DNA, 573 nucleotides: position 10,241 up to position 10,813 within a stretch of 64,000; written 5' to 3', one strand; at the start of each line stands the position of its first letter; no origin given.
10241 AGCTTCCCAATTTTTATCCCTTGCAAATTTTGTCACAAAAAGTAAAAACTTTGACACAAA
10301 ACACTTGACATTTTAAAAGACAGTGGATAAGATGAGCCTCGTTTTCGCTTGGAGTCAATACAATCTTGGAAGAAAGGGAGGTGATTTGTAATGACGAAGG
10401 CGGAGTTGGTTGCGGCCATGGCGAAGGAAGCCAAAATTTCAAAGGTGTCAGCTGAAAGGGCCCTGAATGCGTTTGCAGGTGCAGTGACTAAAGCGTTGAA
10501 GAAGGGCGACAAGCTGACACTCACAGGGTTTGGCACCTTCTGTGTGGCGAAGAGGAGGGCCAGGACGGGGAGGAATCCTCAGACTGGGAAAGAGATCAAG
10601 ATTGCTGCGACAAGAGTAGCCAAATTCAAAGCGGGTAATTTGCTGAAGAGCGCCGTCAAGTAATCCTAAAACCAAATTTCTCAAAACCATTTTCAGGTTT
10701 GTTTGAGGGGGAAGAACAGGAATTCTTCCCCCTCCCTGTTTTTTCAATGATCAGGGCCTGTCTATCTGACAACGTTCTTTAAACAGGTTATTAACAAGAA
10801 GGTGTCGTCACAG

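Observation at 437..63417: Unrecognised two-hairpin intergenic repeat family at very high density (18 copies in 64 kb)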

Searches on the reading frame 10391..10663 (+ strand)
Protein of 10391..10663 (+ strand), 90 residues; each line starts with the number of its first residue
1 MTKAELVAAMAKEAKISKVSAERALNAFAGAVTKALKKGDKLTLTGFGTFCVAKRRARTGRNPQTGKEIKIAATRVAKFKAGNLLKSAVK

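Call 37: search_protein_families(library=pfam, proteins=[window:10391-10663:+], max_evalue=0.001)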
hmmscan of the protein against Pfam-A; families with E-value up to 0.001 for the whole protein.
window:10391-10663:+ (90 aa): 2 families
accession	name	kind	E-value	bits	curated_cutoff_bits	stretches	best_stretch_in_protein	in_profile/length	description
PF00216.26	Bac_DNA_binding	-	1.3e-31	109.1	22.4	1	1-90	1-90/90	Bacterial DNA-binding protein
PF18175.6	HU-CCDC81_bac_2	-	0.00066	20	35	1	6-54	3-51/70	CCDC81-like prokaryotic HU domain 2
